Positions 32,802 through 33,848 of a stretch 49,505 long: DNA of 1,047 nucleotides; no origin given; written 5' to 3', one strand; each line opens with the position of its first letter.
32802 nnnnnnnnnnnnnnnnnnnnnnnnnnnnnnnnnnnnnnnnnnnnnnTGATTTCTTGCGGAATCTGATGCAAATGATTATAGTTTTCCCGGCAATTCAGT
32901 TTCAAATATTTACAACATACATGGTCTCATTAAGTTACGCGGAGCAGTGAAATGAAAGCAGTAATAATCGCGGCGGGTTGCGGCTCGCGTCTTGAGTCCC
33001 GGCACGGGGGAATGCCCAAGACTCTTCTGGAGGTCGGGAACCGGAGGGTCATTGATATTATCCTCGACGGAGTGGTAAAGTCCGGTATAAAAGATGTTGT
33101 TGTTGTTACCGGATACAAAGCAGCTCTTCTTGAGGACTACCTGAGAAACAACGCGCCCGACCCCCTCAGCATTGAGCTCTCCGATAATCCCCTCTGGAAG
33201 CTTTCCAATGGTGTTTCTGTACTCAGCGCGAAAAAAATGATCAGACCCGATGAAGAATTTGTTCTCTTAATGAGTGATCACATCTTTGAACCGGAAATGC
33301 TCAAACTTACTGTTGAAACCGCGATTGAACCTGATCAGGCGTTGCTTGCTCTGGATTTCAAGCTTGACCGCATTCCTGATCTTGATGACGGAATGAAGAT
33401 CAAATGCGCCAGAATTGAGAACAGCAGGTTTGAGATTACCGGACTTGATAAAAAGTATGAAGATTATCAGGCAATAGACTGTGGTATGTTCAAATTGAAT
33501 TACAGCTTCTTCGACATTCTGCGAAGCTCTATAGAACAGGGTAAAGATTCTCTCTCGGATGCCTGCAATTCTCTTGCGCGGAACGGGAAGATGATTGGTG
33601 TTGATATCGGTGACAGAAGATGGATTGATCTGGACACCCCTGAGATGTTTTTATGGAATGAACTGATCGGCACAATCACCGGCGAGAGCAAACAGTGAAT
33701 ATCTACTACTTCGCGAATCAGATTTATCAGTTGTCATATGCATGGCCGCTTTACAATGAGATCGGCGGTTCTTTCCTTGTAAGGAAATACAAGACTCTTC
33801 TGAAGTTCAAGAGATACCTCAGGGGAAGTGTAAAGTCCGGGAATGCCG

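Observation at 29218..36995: Teichoic-acid-like CDP-glycerol polymer locus with four tandem TagF-family paralogs in a probable LPS-bearing diderm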

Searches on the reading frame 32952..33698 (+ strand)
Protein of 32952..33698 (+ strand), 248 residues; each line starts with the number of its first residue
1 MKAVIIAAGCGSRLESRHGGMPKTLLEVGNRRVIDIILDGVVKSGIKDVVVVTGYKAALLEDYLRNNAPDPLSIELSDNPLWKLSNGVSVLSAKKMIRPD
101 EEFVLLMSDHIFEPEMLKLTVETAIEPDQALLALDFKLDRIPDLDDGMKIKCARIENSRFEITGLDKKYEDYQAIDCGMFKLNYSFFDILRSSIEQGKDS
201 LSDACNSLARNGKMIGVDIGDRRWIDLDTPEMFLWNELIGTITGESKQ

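Call 3: search_protein_families(library=pfam, proteins=[window:32952-33698:+], max_evalue=0.01)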
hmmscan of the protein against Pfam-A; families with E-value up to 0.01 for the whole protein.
window:32952-33698:+ (248 aa): 3 families
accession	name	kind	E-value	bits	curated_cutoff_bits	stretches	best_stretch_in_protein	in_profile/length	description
PF00483.29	NTP_transferase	-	1.5e-12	48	21.2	1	2-232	1-234/245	Nucleotidyl transferase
PF12804.13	NTP_transf_3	-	1.1e-10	42.3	27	1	3-133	1-120/160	MobA-like NTP transferase domain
PF01128.25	IspD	-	0.00078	19.7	27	1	2-53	2-50/221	2-C-methyl-D-erythritol 4-phosphate cytidylyltransferase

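Call 4: search_protein_families(library=ncbifam, proteins=[window:32952-33698:+], max_evalue=0.01)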
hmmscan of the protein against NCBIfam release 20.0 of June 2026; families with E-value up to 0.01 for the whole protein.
window:32952-33698:+ (248 aa): 37 families (the best 25 are shown)
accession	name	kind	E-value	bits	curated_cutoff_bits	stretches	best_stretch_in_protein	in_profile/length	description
NF041135.1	IPPtranDIPPsyn_Thcocales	equivalog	3.9e-25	88.7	580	1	1-231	1-208/419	bifunctional L-myo-inositol-1-phosphate cytidylyltransferase/CDP-L-myo-inositol myo-inositolphosphotransferase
TIGR03992.1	Arch_glmU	subfamily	1.8e-19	69.9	292.1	1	1-230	1-217/393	bifunctional sugar-1-phosphate nucleotidylyltransferase/acetyltransferase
NF041313.1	UDPGP_AglF_Halo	equivalog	2.4e-15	56.7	400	1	1-230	1-224/234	UTP--glucose-1-phosphate uridylyltransferase AglF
TIGR01099.1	galU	equivalog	1.5e-12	47.7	326.8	1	1-66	2-67/261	UTP--glucose-1-phosphate uridylyltransferase GalU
NF045761.1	NAMPUrTaseMurU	equivalog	1.8e-12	47.6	250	1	1-117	1-115/226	N-acetylmuramate alpha-1-phosphate uridylyltransferase MurU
NF049965.1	GlMnHpPGnyltfHddC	equivalog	4e-12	46.2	300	1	1-192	1-177/221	D-glycero-D-manno-heptose 1-phosphate guanosyltransferase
TIGR02623.1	G1P_cyt_trans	equivalog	1.9e-10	40.6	300.25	1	1-67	1-67/255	glucose-1-phosphate cytidylyltransferase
NF045697.1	MurNAcPUrMurU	equivalog_domain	2.1e-09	37.1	370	1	5-104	2-100/229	N-acetylmuramate alpha-1-phosphate uridylyltransferase MurU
TIGR01173.1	glmU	equivalog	3.3e-09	36.1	366.85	1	1-109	1-101/452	bifunctional UDP-N-acetylglucosamine diphosphorylase/glucosamine-1-phosphate N-acetyltransferase GlmU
NF045665.1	NTPtran_DVU1551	equivalog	3.4e-09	36.2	315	1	1-66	1-61/359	DVU_1551 family NTP transferase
NF041173.1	Sug_nt_acttase_Thmprot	equivalog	3.4e-09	36.1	600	1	1-230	1-217/405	bifunctional sugar-1-phosphate nucleotidylyltransferase/acetyltransferase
NF010937.0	PRK14357.1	equivalog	1.4e-08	34.1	658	1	1-112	1-101/448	bifunctional UDP-N-acetylglucosamine diphosphorylase/glucosamine-1-phosphate N-acetyltransferase GlmU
TIGR01208.1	rmlA_long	equivalog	1.8e-08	33.7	320.25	1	2-119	1-117/353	glucose-1-phosphate thymidylyltransferase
NF010934.1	PRK14354.1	equivalog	3.9e-08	32.2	450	1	3-105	2-94/447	bifunctional UDP-N-acetylglucosamine diphosphorylase/glucosamine-1-phosphate N-acetyltransferase GlmU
NF001947.0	PRK00725.1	subfamily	1.1e-07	31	470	1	3-66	19-83/426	glucose-1-phosphate adenylyltransferase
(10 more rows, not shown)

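Call 55: search_solved_structures(query=window:32952-33698:+, max_evalue=0.001, show_alignments=1)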
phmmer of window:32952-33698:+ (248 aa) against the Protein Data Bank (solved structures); distinct sequences matched with E-value up to 0.001: 21.
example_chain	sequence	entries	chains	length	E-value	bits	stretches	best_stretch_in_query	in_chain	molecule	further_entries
2xme_A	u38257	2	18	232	4.8e-12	48.8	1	1-231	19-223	CTP-INOSITOL-1-PHOSPHATE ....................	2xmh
4mnd_A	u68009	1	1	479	2.7e-11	46.4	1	1-231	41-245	CTP L-myo-inositol-1-phosphate cytidylyltransferase/CDP-L-myo-inositol myo-inositolphospho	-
4jd0_A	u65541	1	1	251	5.7e-10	42.1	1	2-231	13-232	Nucleotidyl transferase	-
2ggo_A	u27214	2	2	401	1.7e-07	33.9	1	1-230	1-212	401aa long hypothetical glucose-1-phosphate thymidylyltransferase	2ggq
5z09_A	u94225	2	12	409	2.2e-07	33.6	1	1-230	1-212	Dual sugar-1-phosphate nucleotidylyltransferase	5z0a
1tzf_A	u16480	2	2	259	7.3e-07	31.9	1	2-67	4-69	Glucose-1-phosphate cytidylyltransferase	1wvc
7o2n_A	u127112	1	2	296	9.6e-07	31.5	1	2-68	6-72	Probable UTP--glucose-1-phosphate uridylyltransferase YngB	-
7b1r_A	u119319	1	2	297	9.7e-07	31.5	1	2-68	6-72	Probable UTP--glucose-1-phosphate uridylyltransferase YngB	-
1jyk_A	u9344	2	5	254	2.7e-06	30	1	1-66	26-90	CTP:phosphocholine Cytidylyltransferase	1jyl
5xhw_A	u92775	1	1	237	5.4e-06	29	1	3-133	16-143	Putative 6-deoxy-D-mannoheptose pathway protein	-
6jq8_A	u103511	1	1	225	8.1e-06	28.4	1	3-133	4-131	Putative 6-deoxy-D-mannoheptose pathway protein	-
6pd1_A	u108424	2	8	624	1.1e-05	28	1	2-114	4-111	Nucleotidyl transferase/aminotransferase, class V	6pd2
9o90_A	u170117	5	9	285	4.3e-05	26.1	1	2-69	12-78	UTP--glucose-1-phosphate uridylyltransferase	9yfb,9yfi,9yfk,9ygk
2ux8_A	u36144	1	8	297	7.6e-05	25.3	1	2-64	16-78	GLUCOSE-1-PHOSPHATE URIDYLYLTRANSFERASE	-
6mnu_A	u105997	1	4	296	8.3e-05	25.1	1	1-63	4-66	UTP--glucose-1-phosphate uridylyltransferase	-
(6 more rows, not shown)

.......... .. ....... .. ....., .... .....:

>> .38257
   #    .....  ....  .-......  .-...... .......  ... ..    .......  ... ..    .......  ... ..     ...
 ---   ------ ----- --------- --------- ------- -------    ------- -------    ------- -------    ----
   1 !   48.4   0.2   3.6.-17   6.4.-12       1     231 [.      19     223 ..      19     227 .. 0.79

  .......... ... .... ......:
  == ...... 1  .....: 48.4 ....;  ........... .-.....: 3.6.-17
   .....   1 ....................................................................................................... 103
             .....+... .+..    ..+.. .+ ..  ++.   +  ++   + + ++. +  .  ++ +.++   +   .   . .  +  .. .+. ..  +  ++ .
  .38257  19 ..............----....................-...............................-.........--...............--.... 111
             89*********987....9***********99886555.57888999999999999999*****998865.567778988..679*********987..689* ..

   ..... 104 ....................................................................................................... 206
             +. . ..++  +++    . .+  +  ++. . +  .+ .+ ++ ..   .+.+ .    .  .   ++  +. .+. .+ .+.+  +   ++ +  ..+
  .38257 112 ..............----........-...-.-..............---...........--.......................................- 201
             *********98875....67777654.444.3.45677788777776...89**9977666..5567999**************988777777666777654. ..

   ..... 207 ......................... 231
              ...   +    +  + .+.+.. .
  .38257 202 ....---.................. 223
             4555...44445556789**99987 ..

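Call 87: find_homologous_proteins(query=window:32952-33698:+, max_evalue=1e-10)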
Query window:32952-33698:+ (248 aa): 299 proteins with E <= 1e-10 among 897 candidates; the best 120 are listed.
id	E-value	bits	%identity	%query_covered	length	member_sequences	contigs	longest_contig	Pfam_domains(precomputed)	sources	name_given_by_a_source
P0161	2.5e-160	549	100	100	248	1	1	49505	PF00483.30,PF12804.14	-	-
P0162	2.2e-126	438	79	100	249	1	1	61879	PF00483.30,PF12804.14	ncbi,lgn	-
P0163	5.4e-124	430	80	98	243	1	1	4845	PF00483.30,PF12804.14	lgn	-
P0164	1.0e-122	426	78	98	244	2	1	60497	PF00483.30,PF12804.14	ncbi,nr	ncbi:MAG: NTP transferase domain-containing protein [Candidatus Sabulitectum sp.]|nr:NTP transferase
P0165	2.4e-119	415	78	98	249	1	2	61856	PF00483.30,PF12804.14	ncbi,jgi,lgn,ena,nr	ncbi:MAG: NTP transferase domain-containing protein [Candidatus Sabulitectum sp.]|nr:NTP transferase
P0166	1.7e-114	399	74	98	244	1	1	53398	PF00483.30,PF12804.14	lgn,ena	-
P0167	9.0e-114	397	70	100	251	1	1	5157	PF00483.30,PF12804.14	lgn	-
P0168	1.1e-112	393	71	100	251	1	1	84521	PF00483.30,PF12804.14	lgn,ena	-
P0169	1.4e-108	380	71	98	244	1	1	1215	PF00483.30,PF12804.14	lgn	-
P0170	1.5e-107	376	70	98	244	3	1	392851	PF00483.30,PF12804.14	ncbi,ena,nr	ncbi:MAG: NTP transferase domain-containing protein [Candidatus Sabulitectum sp.]|nr:NTP transferase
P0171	2.1e-107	376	68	99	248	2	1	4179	PF00483.30,PF12804.14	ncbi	-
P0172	6.1e-107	374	68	99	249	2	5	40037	PF00483.30,PF12804.14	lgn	-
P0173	2.8e-106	372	65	100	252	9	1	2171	PF00483.30,PF12804.14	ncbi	-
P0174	5.7e-106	371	66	100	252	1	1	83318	PF00483.30,PF12804.14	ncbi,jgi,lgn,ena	-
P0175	8.5e-106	371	67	99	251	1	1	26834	PF00483.30,PF12804.14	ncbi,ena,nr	ncbi:MAG: NTP transferase domain-containing protein [Candidatus Sabulitectum sp.]|nr:NTP transferase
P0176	1.6e-105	370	66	98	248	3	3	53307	PF00483.30,PF01128.26,PF12804.14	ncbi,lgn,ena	-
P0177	2.5e-105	369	66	99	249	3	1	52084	PF00483.30,PF12804.14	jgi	-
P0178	3.8e-102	359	65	99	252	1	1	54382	PF00483.30,PF12804.14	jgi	-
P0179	6.1e-101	355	64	100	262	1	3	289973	PF00483.30,PF12804.14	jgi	jgi:choline kinase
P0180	3.2e-100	352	64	98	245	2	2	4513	PF00483.30,PF12804.14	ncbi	-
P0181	2.2e-98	346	63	98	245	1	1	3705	PF00483.30,PF01128.26,PF12804.14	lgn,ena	-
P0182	3.8e-97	342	65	98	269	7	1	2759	PF00483.30,PF01128.26,PF12804.14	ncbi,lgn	-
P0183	1.2e-95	337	64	94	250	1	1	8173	PF00483.30,PF12804.14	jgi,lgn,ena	-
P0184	1.1e-93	331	61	98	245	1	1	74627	PF00483.30,PF01128.26,PF12804.14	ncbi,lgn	-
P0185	6.3e-82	292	56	98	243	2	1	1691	PF00483.30,PF12804.14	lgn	-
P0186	8.1e-82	292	58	94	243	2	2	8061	PF00483.30,PF12804.14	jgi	jgi:choline kinase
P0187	2.5e-81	291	55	98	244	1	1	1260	PF00483.30,PF12804.14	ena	-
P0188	5.6e-81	289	55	98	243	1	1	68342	PF00483.30,PF12804.14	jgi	-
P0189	7.2e-81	289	58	91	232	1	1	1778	PF00483.30,PF12804.14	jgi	jgi:choline kinase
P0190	3.0e-80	287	56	98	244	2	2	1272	PF00483.30,PF12804.14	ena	-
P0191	1.2e-79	285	53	98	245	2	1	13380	PF00483.30,PF12804.14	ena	-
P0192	1.6e-79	285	54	98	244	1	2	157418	PF00483.30,PF12804.14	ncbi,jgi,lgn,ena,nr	ncbi:MAG: NTP transferase domain-containing protein [Deltaproteobacteria bacterium]|nr:NTP transfera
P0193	2.8e-79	284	56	94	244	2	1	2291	PF00483.30,PF12804.14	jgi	-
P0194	1.5e-78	281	53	94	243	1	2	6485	PF00483.30,PF12804.14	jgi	-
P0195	2.0e-78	281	55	98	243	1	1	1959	PF00483.30,PF12804.14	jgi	-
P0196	4.1e-78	280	53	94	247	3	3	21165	PF00483.30,PF12804.14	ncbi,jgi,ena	-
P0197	6.8e-78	279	56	94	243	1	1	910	PF00483.30,PF12804.14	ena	-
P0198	7.1e-78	279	53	98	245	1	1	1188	PF00483.30,PF12804.14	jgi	jgi:choline kinase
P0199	9.3e-78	279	52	99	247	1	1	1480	PF00483.30,PF01128.26,PF12804.14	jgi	-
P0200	1.2e-77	278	54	98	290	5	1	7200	PF00483.30,PF12804.14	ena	-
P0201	1.7e-77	278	54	98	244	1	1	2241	PF00483.30,PF12804.14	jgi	jgi:choline kinase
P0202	2.4e-77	277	54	98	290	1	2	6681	PF00483.30,PF12804.14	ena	-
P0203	4.0e-77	277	54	98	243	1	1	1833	PF00483.30,PF12804.14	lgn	-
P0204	4.6e-77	277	53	94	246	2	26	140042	PF00483.30,PF01128.26,PF12804.14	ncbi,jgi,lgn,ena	-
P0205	3.2e-76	274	53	98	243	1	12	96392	PF00483.30,PF12804.14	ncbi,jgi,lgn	-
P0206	3.7e-76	274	55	94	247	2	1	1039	PF00483.30,PF12804.14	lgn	-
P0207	4.2e-76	273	53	98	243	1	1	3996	PF00483.30,PF12804.14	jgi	-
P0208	5.0e-76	273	51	100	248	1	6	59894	PF00483.30,PF12804.14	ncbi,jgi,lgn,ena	-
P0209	1.0e-75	272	52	98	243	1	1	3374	PF00483.30,PF12804.14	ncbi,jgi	-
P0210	1.1e-75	272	52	98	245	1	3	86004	PF00483.30,PF12804.14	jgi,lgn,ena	-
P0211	1.3e-75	272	53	98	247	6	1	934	PF00483.30,PF12804.14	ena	-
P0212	1.5e-75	272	52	98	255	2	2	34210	PF00483.30,PF12804.14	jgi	-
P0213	1.6e-75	271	51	98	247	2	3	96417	PF00483.30,PF01128.26,PF12804.14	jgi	jgi:choline kinase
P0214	1.7e-75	271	53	98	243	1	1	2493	PF00483.30,PF12804.14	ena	-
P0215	1.7e-75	271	53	94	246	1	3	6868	PF00483.30,PF12804.14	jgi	-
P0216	2.1e-75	271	52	98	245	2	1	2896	PF00483.30,PF12804.14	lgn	-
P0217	2.1e-75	271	50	98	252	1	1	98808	PF00483.30,PF12804.14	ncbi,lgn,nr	ncbi:MAG: NTP transferase domain-containing protein [Candidatus Cloacimonetes bacterium]|nr:NTP tran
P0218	2.9e-75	271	51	99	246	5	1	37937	PF00483.30,PF01128.26,PF12804.14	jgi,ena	-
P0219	4.3e-75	270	52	98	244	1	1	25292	PF00483.30,PF12804.14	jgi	-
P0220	7.1e-75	269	53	94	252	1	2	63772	PF00483.30,PF12804.14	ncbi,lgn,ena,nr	ncbi:MAG: NTP transferase domain-containing protein [Candidatus Cloacimonetes bacterium]|nr:NTP tran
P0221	9.2e-75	269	54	94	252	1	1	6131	PF00483.30,PF12804.14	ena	-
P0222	1.3e-74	269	56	94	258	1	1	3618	PF00483.30,PF12804.14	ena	-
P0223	1.4e-74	268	50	98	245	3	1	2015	PF00483.30,PF12804.14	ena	-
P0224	1.5e-74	268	52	98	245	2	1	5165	PF00483.30,PF12804.14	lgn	-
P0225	1.6e-74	268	51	98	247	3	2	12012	PF00483.30,PF12804.14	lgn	-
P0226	4.5e-74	267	51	100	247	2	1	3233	PF00483.30,PF01128.26,PF12804.14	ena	-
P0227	4.8e-74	267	50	96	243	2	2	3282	PF00483.30,PF12804.14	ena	-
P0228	9.9e-74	266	52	96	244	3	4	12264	PF00483.30,PF01128.26,PF12804.14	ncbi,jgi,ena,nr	ncbi:MAG: NTP transferase domain-containing protein [Candidatus Cloacimonetes bacterium]|nr:NTP tran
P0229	2.7e-73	264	52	94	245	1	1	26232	PF00483.30,PF12804.14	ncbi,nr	ncbi:MAG: NTP transferase domain-containing protein [Candidatus Cloacimonetes bacterium]|nr:NTP tran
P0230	2.7e-73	264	51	98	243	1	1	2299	PF00483.30,PF12804.14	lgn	-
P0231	3.6e-73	264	53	94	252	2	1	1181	PF00483.30,PF12804.14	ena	-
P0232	1.2e-72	262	49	99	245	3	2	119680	PF00483.30,PF12804.14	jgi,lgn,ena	-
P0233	1.5e-72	262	49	98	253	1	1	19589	PF00483.30,PF12804.14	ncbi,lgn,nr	ncbi:MAG: sugar phosphate nucleotidyltransferase [Candidatus Cloacimonadota bacterium]|nr:sugar phos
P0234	2.7e-72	261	52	99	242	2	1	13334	PF00483.30,PF12804.14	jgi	-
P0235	2.8e-72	261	50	98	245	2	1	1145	PF00483.30,PF12804.14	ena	-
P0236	1.2e-71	259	50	98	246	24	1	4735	PF00483.30,PF12804.14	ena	-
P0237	5.0e-70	254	50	98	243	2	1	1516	PF00483.30,PF12804.14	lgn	-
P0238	1.8e-65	239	48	94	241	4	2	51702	PF00483.30,PF12804.14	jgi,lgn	-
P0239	7.3e-64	233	48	93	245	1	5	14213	PF00483.30,PF12804.14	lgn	-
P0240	1.9e-61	225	45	99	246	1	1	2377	PF00483.30,PF12804.14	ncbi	-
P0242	1.6e-57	213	47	96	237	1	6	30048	PF00483.30,PF12804.14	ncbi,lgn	ncbi:MAG: sugar phosphate nucleotidyltransferase [Fidelibacterota bacterium]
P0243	9.8e-57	210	46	96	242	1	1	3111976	PF00483.30,PF12804.14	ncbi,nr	ncbi:MAG: NTP transferase domain-containing protein [Fidelibacterota bacterium]|nr:MAG: NTP transfer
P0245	1.8e-56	209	45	94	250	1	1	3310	PF00483.30,PF12804.14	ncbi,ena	-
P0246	1.1e-55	207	47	96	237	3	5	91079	PF00483.30,PF01128.26,PF12804.14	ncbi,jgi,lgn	jgi:choline kinase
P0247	1.2e-55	206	44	96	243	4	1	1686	PF00483.30,PF12804.14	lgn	-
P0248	1.5e-55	206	46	93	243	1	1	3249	PF00483.30,PF12804.14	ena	-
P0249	2.9e-55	205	46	93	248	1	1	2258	PF00483.30,PF12804.14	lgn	-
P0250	4.5e-55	205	46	93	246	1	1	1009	PF00483.30,PF12804.14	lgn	-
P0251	6.0e-55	204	43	95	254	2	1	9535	PF00483.30,PF12804.14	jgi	-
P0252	1.1e-54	203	44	95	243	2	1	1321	PF00483.30,PF01128.26,PF12804.14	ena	-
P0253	1.8e-53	199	46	96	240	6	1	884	PF00483.30,PF12804.14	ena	-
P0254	5.7e-52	194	44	94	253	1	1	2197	PF00483.30,PF12804.14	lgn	-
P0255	3.7e-51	192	42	96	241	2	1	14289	PF00483.30,PF12804.14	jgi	-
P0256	1.1e-50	190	44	93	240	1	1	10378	PF00483.30,PF12804.14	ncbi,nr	ncbi:MAG: hypothetical protein D6762_06285 [Candidatus Neomarinimicrobiota bacterium]|nr:MAG: hypoth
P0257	1.1e-50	190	45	94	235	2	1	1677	PF00483.30,PF01128.26,PF12804.14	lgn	-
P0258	3.1e-49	185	45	93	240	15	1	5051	PF00483.30,PF12804.14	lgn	-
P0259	3.6e-49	185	44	93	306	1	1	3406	PF00483.30,PF12804.14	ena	-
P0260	4.4e-49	185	44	93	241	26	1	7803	PF00483.30,PF12804.14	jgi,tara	tara:strand:- start:75 stop:800 length:726 start_codon:yes stop_codon:yes gene_type:complete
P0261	8.6e-48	181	42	93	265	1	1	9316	PF00483.30,PF12804.14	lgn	-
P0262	1.2e-47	180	43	95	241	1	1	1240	PF00483.30,PF12804.14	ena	-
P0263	1.2e-46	177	41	96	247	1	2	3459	PF00483.30,PF12804.14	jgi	jgi:1L-myo-inositol 1-phosphate cytidylyltransferase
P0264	1.7e-46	176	42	95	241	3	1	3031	PF00483.30,PF12804.14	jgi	-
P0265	2.4e-46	176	42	95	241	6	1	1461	PF00483.30,PF12804.14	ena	-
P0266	4.0e-46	175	41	92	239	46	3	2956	PF00483.30,PF12804.14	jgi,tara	tara:strand:+ start:79 stop:798 length:720 start_codon:yes stop_codon:yes gene_type:complete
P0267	3.2e-45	172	43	89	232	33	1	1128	PF00483.30,PF12804.14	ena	-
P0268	2.1e-43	166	53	62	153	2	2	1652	PF00483.30,PF12804.14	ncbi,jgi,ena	-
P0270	6.5e-43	165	40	88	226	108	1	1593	PF00483.30,PF12804.14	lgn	-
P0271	9.0e-43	164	41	89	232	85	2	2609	PF00483.30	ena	-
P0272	1.0e-42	164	41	91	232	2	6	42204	PF00483.30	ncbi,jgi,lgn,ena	-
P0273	2.5e-42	163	39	96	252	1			PF00483.30,PF12804.14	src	-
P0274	3.3e-38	149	41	92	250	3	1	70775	PF00483.30,PF12804.14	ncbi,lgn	-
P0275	3.3e-38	149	38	94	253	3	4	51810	PF00483.30,PF12804.14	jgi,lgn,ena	-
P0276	3.9e-38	149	39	92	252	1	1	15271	PF00483.30,PF12804.14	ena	-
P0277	2.9e-37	146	39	92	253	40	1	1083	PF00483.30,PF12804.14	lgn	-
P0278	2.9e-36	143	41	92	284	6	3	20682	PF00483.30,PF12804.14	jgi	-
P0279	7.4e-36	142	38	96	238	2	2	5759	PF00483.30,PF12804.14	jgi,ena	-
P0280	1.5e-35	141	37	93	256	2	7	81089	PF00483.30,PF01128.26,PF12804.14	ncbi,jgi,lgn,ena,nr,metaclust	ncbi:MAG: NTP transferase domain-containing protein [Theionarchaea archaeon]|nr:MAG: hypothetical pr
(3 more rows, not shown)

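Call 88: find_encoding_contigs(protein=P0192, flank=7000, max_places=1)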
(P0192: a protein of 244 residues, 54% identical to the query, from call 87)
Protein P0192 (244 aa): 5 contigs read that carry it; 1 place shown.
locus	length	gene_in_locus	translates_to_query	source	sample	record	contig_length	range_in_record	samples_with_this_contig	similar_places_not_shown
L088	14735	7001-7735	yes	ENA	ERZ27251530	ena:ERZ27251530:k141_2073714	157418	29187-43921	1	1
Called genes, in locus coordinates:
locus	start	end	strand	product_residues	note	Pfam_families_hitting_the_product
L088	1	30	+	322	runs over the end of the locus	PF01073:3Beta_HSD (weak), PF01370:Epimerase, PF04321:RmlD_sub_bind (faint), PF16363:GDP_Man_Dehyd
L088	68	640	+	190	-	PF13580:SIS_2, PF01380:SIS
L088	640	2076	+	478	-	PF00294:PfkB, PF01256:Carb_kinase (weak), PF08543:Phos_pyr_kin (weak), PF01467:CTP_transf_like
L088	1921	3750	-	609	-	PF13231:PMT_2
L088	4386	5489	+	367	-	PF13439:Glyco_transf_4 (weak), PF00534:Glycos_transf_1, PF13692:Glyco_trans_1_4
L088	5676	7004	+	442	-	PF07994:NAD_binding_5, PF01658:Inos-1-P_synth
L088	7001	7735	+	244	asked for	PF00483:NTP_transferase, PF12804:NTP_transf_3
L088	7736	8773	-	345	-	PF02350:Epimerase_2, PF04464:Glyphos_transf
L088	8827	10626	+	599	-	PF06176:WaaY (weak), PF01075:Glyco_transf_9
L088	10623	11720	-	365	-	PF13439:Glyco_transf_4, PF00534:Glycos_transf_1, PF20706:GT4-conflict (weak), PF13692:Glyco_trans_1_4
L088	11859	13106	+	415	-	PF13439:Glyco_transf_4, PF00534:Glycos_transf_1 (weak), PF13692:Glyco_trans_1_4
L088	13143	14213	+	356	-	PF01075:Glyco_transf_9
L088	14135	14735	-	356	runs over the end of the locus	PF01075:Glyco_transf_9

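Call 89: find_encoding_contigs(protein=P0204, flank=7000, max_places=1)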
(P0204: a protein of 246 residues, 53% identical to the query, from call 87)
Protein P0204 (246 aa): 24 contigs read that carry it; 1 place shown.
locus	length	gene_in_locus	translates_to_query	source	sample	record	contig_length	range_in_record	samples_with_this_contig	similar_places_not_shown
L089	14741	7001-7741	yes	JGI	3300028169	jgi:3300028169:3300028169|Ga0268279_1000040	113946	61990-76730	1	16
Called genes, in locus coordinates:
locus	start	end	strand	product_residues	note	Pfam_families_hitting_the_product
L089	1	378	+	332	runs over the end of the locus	-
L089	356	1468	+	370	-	PF13477:Glyco_trans_4_2, PF13439:Glyco_transf_4, PF26337:Gtf3_C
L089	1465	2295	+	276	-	-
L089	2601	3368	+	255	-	PF00535:Glycos_transf_2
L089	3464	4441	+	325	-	PF01075:Glyco_transf_9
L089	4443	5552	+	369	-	PF04464:Glyphos_transf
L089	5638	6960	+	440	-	PF07994:NAD_binding_5, PF01658:Inos-1-P_synth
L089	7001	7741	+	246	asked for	PF00483:NTP_transferase, PF01128:IspD (weak), PF12804:NTP_transf_3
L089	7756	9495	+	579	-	PF03415:Peptidase_C11, PF18962:Por_Secre_tail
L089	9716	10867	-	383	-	PF01266:DAO, PF13738:Pyr_redox_3 (faint)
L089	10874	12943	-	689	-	PF13510:Fer2_4, PF01946:Thi4 (weak), PF00070:Pyr_redox (faint), PF00890:FAD_binding_2 (weak), PF03486:HI0933_like (weak), PF07992:Pyr_redox_2, PF12831:FAD_oxidored (weak), PF04324:Fer2_BFD, +5 more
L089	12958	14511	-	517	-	PF03721:UDPG_MGDP_dh_N, PF00984:UDPG_MGDP_dh, PF03720:UDPG_MGDP_dh_C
